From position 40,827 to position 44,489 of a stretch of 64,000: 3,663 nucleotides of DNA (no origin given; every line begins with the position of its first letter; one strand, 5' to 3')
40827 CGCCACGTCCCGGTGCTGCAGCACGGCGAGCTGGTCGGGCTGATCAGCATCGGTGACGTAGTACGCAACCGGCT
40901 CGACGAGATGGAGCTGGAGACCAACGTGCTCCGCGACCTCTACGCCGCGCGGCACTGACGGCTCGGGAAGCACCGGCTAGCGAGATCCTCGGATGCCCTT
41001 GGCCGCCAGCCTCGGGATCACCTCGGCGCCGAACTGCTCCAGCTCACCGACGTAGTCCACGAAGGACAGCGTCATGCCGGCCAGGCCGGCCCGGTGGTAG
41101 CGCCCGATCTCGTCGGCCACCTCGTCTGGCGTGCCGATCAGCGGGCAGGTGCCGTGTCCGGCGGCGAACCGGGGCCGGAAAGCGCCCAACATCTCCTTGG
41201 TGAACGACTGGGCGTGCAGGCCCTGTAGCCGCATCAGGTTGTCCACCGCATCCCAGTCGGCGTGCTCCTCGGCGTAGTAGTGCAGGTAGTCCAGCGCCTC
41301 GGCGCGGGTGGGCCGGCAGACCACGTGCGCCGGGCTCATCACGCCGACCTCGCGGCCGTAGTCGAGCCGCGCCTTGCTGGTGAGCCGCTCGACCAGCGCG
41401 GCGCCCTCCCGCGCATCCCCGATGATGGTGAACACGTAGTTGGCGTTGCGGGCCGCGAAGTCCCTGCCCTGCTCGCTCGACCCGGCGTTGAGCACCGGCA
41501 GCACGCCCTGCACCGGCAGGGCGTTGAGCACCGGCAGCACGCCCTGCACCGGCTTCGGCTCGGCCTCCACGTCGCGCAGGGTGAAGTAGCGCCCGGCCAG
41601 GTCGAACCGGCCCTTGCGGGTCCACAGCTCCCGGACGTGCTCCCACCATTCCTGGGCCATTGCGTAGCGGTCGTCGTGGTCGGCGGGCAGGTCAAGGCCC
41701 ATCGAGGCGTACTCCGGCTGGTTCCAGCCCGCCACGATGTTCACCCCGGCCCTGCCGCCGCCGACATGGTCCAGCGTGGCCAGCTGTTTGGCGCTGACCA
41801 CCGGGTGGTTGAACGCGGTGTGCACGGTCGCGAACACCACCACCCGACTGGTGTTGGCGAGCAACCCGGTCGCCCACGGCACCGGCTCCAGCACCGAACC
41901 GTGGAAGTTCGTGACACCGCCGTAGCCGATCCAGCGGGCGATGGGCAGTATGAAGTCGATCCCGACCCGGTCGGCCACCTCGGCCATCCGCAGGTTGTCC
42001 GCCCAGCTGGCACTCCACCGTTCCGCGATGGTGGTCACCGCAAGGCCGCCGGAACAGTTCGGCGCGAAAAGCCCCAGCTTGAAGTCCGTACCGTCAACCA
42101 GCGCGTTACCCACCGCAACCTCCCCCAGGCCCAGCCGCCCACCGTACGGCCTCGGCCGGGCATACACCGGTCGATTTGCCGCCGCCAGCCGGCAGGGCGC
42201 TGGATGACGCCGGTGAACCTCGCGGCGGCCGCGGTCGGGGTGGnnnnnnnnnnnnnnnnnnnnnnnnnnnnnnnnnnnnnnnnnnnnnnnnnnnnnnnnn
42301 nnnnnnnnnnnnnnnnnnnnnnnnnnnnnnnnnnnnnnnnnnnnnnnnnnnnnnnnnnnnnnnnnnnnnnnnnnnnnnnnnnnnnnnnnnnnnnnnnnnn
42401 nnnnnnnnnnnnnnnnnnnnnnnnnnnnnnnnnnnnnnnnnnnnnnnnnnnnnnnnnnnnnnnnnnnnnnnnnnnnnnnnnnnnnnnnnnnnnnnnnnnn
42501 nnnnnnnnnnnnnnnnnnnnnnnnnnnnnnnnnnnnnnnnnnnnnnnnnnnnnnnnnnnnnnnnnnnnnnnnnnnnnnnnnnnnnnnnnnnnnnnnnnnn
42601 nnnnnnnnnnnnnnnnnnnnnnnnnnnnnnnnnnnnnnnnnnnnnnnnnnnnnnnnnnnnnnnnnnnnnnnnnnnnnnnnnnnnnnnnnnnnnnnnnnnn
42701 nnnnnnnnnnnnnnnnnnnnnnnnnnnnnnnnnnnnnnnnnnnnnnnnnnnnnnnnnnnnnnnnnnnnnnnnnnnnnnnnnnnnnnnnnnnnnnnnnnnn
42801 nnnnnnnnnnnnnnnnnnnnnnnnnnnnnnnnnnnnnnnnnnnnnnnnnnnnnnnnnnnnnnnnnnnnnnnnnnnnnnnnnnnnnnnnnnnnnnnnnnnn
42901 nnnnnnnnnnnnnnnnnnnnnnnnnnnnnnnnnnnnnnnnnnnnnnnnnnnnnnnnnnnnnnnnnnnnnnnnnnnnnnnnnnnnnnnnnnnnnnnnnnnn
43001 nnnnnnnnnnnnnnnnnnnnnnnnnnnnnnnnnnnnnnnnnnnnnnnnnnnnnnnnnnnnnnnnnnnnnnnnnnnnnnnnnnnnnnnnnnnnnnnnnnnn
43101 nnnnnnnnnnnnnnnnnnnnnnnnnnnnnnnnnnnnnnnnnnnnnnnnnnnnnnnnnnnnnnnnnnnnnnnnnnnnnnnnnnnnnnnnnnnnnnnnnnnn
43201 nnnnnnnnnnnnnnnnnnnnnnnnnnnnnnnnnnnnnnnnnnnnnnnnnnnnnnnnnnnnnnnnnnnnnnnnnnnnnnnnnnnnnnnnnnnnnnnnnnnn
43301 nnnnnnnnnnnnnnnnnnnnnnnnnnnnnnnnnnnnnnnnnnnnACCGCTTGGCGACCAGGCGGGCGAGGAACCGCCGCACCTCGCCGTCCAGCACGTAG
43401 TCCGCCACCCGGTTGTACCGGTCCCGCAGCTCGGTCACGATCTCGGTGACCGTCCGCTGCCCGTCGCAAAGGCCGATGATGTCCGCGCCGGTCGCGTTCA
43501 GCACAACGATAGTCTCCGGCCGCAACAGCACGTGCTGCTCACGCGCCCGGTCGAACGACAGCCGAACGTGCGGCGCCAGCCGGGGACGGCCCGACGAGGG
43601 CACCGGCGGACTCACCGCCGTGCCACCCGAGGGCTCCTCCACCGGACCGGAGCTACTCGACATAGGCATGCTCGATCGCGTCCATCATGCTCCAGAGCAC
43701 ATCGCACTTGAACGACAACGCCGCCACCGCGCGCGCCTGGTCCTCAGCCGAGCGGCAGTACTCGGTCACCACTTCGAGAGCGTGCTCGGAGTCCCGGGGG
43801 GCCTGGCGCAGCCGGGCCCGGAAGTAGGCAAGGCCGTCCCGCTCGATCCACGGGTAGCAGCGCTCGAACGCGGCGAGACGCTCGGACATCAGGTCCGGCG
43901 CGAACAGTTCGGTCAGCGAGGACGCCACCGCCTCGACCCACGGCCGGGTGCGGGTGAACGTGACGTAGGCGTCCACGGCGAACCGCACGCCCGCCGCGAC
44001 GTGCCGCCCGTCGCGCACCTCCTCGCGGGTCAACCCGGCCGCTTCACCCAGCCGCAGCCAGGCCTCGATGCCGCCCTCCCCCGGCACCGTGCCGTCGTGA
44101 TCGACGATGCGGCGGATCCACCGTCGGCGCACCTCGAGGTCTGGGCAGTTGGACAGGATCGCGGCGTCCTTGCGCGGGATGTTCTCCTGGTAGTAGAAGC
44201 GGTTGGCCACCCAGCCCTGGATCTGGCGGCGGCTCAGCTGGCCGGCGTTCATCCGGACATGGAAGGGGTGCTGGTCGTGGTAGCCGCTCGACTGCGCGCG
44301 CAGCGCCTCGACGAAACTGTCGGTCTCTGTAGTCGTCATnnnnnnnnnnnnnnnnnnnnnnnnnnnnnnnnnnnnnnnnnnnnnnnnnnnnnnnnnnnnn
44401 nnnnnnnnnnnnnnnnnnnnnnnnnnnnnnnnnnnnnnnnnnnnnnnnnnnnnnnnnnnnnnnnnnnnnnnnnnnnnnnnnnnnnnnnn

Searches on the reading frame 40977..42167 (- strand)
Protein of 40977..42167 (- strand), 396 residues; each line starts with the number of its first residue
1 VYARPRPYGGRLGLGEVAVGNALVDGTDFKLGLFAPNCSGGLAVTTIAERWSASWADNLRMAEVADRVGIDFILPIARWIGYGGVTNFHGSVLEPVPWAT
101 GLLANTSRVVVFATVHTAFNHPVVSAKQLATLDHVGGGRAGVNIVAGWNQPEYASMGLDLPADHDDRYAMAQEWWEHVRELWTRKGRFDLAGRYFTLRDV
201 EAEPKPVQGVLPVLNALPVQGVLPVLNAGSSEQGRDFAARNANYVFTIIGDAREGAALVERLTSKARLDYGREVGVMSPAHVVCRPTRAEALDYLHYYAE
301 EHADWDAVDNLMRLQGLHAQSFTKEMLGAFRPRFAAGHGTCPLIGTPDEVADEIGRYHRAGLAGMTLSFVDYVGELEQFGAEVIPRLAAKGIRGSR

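Call 57: search_protein_families(library=pfam, proteins=[window:40977-42167:-], max_evalue=0.00001)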
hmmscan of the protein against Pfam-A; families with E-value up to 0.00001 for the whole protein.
window:40977-42167:- (396 aa): 1 family
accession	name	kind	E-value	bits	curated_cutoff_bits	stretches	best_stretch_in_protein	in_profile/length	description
PF00296.26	Bac_luciferase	-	4.3e-55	187.7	27.9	1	30-362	2-312/314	Luciferase-like monooxygenase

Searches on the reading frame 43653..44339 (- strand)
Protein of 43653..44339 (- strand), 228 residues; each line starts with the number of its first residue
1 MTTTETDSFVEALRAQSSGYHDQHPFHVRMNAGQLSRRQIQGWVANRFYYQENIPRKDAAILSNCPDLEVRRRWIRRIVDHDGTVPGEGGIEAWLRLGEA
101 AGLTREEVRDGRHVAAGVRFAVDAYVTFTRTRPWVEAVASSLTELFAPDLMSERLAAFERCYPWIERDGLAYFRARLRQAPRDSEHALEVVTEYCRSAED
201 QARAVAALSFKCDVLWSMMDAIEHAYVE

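Call 58: search_protein_families(library=ncbifam, proteins=[window:43653-44339:-], max_evalue=0.00001)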
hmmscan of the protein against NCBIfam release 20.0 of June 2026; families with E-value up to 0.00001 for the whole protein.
window:43653-44339:- (228 aa): 2 families
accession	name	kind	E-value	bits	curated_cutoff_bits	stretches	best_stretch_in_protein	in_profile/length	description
TIGR02111.1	PQQ_syn_pqqC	equivalog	3.2e-97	324.7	240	1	6-228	3-226/239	pyrroloquinoline-quinone synthase PqqC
TIGR04305.1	fol_rel_CADD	subfamily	2.6e-16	59.9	200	1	23-223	16-211/212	CADD family putative folate metabolism protein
